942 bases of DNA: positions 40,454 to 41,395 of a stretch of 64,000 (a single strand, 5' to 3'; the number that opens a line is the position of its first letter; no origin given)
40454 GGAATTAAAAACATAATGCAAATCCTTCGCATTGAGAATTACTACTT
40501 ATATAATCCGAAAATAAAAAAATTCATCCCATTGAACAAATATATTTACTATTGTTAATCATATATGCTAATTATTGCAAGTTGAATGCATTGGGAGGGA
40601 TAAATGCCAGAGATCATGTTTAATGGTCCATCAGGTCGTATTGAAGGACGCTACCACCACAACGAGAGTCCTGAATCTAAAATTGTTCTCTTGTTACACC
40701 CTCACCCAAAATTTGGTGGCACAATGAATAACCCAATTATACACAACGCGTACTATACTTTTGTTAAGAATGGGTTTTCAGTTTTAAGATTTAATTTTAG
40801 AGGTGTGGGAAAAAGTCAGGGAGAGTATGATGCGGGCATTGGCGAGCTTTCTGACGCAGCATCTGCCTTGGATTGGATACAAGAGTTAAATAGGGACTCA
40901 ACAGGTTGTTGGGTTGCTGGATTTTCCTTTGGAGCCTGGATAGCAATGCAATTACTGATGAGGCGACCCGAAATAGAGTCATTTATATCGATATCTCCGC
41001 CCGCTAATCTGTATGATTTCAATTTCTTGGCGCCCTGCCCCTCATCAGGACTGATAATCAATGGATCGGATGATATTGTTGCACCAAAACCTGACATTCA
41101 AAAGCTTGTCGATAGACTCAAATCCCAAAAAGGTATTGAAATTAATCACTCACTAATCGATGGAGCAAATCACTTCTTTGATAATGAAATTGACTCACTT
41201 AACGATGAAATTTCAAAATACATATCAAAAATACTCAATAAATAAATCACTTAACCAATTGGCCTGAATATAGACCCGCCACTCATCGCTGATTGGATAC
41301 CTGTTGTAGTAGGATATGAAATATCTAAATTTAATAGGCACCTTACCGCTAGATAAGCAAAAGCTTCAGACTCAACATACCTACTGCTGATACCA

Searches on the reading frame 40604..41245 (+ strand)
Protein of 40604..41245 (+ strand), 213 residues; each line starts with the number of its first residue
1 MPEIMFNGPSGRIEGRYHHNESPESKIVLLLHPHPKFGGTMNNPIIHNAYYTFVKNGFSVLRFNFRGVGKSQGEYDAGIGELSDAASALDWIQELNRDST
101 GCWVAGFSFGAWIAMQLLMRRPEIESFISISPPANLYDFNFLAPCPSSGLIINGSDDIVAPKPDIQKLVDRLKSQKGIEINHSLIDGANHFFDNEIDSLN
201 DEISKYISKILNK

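Call 56: search_protein_families(library=pfam, proteins=[window:40604-41245:+], max_evalue=0.01)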
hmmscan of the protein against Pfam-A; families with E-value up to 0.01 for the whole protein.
window:40604-41245:+ (213 aa): 6 families
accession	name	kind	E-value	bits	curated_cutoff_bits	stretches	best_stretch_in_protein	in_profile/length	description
PF02129.25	Peptidase_S15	-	5.2e-12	46.4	23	1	36-139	46-136/262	X-Pro dipeptidyl-peptidase (S15 family)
PF12146.15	Hydrolase_4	-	7.7e-10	38.9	27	1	47-133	21-110/239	Serine aminopeptidase, S33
PF00561.26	Abhydrolase_1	-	1.3e-08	35.3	25.8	1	39-137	11-107/245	alpha/beta hydrolase fold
PF12697.13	Abhydrolase_6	-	8.6e-06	27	26.3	1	51-138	17-94/217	Alpha/beta hydrolase family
PF00326.27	Peptidase_S9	-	7.5e-05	22.8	22.6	0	51-123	8-87/213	Prolyl oligopeptidase family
PF20408.4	Abhydrolase_11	-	0.001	19.2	27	1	38-195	12-170/193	Alpha/beta hydrolase domain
